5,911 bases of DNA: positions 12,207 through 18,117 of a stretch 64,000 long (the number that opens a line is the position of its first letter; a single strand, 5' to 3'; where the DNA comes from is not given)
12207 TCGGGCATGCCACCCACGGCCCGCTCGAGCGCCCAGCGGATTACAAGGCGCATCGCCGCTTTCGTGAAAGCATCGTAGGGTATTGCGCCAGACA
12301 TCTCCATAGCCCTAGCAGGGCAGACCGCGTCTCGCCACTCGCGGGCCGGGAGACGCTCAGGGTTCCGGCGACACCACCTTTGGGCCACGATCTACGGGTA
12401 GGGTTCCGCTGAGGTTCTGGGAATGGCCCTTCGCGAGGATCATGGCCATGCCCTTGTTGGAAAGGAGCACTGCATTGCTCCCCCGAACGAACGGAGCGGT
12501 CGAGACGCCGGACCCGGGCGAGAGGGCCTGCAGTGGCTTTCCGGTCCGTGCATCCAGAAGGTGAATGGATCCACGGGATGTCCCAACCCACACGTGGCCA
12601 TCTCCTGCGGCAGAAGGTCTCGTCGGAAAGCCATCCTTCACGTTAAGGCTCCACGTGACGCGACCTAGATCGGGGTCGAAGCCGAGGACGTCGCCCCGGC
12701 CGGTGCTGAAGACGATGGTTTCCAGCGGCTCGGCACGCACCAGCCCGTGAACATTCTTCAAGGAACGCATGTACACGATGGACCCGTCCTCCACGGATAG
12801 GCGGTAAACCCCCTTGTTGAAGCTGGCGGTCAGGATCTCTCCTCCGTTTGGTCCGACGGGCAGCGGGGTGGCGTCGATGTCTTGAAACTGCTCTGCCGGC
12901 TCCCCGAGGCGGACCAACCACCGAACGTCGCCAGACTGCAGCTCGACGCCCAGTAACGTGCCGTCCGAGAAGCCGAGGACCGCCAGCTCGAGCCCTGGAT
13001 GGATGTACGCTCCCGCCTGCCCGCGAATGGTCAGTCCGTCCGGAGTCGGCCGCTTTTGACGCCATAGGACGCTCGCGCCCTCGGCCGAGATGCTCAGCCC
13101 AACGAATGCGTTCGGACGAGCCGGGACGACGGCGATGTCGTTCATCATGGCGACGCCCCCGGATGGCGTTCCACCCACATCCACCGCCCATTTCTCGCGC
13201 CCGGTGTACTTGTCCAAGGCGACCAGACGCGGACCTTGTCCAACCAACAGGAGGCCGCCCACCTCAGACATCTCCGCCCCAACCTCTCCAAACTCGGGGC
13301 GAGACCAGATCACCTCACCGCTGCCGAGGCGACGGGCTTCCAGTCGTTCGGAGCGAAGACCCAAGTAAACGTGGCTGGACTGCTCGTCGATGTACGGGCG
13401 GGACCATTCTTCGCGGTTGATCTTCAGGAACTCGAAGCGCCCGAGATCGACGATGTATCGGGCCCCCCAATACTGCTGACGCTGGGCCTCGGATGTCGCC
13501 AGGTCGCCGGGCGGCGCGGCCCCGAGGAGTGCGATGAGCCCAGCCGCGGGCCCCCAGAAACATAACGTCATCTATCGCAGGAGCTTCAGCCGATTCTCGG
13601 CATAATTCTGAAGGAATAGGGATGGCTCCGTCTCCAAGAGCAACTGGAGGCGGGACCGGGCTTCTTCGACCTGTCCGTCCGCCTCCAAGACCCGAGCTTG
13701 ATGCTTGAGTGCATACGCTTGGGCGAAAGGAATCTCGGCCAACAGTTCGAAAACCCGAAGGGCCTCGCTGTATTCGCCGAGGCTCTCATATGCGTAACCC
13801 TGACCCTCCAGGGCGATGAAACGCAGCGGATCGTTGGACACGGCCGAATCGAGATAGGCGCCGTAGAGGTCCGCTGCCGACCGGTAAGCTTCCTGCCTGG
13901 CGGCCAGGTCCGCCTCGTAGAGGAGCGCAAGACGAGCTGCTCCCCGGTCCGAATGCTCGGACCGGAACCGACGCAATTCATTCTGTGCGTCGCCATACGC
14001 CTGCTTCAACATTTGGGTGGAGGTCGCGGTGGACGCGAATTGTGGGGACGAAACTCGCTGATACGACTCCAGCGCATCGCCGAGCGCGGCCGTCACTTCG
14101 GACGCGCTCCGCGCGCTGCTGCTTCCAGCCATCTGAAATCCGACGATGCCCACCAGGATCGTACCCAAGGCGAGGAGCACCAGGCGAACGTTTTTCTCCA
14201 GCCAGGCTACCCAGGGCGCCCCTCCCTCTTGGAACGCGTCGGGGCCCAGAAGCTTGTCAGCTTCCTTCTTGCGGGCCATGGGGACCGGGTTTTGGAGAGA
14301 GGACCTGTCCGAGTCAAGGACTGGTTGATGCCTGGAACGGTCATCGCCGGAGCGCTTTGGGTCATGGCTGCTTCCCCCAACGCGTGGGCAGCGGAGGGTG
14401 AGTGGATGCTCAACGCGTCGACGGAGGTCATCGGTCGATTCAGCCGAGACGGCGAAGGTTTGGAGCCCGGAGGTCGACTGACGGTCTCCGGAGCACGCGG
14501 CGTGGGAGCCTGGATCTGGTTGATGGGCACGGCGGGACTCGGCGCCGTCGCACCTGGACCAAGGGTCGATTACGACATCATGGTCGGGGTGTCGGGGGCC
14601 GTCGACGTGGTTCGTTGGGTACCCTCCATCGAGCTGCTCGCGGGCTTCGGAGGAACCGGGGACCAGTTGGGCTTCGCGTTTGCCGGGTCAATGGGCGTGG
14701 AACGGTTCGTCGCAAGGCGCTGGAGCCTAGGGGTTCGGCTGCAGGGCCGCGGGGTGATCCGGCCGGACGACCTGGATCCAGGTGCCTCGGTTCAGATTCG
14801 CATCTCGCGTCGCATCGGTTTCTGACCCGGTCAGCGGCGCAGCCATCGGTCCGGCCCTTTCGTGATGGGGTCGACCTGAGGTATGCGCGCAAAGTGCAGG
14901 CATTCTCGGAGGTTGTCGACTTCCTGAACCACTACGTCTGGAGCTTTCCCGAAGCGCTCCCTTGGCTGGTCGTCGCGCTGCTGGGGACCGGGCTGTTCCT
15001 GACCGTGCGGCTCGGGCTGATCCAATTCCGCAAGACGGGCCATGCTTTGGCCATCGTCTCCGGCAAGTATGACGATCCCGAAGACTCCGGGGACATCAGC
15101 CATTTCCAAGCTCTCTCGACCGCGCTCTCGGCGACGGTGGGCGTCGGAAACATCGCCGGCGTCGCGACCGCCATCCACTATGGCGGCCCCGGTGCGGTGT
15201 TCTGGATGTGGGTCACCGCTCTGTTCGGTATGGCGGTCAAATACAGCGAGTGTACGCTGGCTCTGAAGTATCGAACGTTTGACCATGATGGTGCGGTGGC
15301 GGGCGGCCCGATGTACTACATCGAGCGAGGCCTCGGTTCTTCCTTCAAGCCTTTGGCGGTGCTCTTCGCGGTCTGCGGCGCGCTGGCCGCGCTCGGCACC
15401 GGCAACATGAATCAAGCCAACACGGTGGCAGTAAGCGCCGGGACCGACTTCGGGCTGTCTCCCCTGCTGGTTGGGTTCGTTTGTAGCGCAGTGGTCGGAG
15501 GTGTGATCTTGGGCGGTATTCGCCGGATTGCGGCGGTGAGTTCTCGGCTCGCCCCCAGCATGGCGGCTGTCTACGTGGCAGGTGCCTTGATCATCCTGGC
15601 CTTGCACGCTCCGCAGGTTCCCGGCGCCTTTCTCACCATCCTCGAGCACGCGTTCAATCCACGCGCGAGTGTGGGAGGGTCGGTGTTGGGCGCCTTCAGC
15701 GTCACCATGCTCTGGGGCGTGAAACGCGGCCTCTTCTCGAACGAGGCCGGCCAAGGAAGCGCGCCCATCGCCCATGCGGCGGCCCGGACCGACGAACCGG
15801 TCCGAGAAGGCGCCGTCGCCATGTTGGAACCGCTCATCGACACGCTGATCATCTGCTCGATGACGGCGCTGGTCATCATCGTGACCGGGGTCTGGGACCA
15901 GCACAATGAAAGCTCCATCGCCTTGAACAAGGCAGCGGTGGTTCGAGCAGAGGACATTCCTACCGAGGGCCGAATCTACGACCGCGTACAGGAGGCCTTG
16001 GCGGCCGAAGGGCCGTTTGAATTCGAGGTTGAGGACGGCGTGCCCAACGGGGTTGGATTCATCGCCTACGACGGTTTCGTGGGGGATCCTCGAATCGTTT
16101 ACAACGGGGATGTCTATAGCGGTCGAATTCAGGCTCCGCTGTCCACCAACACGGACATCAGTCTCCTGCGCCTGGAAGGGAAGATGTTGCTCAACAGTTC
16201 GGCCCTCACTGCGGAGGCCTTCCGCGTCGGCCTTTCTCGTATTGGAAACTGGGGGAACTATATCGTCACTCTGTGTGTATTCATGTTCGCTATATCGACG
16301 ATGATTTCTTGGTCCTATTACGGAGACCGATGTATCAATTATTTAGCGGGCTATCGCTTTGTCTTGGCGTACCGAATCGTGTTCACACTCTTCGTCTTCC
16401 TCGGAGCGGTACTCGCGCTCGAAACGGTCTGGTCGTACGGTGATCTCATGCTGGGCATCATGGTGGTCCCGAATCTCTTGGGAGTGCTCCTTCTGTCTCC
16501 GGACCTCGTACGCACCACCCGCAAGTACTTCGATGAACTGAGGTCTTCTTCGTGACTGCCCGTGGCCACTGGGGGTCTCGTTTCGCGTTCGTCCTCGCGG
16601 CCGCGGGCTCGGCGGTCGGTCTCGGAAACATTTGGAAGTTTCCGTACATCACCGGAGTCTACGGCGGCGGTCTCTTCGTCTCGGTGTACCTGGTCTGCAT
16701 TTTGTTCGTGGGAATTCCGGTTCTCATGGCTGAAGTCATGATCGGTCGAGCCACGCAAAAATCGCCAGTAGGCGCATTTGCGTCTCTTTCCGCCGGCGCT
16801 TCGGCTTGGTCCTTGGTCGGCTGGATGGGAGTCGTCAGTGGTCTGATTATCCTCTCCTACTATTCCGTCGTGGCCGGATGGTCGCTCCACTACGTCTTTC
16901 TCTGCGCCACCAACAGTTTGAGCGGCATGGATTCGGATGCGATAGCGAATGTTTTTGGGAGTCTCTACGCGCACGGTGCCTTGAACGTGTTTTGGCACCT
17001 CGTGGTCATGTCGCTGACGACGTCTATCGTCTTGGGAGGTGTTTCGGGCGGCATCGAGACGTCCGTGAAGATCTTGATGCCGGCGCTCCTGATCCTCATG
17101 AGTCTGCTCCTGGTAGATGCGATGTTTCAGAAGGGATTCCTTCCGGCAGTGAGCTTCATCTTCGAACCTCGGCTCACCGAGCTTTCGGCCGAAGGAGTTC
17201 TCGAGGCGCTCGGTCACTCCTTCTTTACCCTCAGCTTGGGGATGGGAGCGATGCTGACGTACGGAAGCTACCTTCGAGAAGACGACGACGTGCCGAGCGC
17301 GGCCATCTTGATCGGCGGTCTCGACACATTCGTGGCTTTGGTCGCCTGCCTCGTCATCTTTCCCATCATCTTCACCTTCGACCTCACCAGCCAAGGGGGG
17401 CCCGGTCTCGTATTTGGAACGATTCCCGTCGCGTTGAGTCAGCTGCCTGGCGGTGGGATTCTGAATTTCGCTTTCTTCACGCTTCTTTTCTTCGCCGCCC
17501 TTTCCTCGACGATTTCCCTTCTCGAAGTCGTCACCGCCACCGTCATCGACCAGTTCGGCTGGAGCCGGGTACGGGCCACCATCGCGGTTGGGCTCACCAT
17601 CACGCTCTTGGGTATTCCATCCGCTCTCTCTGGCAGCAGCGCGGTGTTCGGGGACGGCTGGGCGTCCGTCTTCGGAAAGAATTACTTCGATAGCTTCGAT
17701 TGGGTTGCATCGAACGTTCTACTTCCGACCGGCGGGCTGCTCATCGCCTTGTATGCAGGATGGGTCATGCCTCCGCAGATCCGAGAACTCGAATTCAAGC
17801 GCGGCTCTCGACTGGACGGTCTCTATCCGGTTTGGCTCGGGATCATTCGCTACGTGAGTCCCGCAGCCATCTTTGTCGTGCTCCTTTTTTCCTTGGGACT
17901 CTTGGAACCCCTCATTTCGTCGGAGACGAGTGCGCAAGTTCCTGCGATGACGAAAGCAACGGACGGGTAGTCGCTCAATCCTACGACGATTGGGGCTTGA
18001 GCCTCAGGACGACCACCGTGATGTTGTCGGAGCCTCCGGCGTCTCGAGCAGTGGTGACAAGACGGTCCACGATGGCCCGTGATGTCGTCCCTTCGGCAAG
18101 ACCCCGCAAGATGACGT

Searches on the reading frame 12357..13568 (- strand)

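Call 71: search_protein_families(library=pfam, proteins=[window:12357-13568:-], max_evalue=0.00001)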
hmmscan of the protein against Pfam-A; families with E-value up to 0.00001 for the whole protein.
window:12357-13568:- (403 aa): 2 families
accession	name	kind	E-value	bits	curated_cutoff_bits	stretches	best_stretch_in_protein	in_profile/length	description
PF13360.13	PQQ_2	-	2.1e-27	96.7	27.6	2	81-277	10-204/233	Outer membrane protein assembly factor BamB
PF13570.13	Beta-prop_ACSF4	-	2.6e-14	53.8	133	1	162-371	36-234/329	Beta-alanine-activating enzyme, beta-propeller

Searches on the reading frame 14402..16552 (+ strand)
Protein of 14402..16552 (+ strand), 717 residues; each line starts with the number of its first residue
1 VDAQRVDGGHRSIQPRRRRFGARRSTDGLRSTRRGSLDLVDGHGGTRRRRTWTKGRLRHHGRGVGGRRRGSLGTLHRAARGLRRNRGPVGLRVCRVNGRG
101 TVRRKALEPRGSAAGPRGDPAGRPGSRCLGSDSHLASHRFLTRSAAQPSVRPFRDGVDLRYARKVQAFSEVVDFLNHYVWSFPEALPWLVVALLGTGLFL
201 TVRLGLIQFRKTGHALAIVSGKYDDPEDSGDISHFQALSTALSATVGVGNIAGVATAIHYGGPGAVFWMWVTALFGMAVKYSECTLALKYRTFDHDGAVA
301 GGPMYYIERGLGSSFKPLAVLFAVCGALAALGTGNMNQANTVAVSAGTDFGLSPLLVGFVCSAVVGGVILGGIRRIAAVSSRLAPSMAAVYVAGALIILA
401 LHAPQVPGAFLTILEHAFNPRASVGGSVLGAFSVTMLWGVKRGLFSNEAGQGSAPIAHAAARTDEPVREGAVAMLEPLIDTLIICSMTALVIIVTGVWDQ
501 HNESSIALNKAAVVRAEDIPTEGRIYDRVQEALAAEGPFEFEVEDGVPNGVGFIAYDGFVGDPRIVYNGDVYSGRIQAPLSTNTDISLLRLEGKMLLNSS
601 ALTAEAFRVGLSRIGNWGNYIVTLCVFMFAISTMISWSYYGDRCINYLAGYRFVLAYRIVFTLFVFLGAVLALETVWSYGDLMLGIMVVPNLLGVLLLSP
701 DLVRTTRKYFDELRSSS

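Call 71: search_protein_families(library=pfam, proteins=[window:14402-16552:+], max_evalue=0.00001)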
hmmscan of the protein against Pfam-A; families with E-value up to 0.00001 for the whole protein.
window:14402-16552:+ (717 aa): 1 family
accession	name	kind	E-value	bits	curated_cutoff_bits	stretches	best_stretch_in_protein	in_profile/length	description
PF01235.23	Na_Ala_symp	-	1.3e-133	446.5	24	1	227-715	8-385/392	Sodium:alanine symporter family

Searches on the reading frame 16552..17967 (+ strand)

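Call 71: search_protein_families(library=pfam, proteins=[window:16552-17967:+], max_evalue=0.00001)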
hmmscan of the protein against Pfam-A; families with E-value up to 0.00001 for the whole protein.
window:16552-17967:+ (472 aa): 1 family
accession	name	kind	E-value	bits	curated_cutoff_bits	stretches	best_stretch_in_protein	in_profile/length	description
PF00209.24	SNF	-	5.9e-50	170.9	27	2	4-124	1-118/524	Sodium:neurotransmitter symporter family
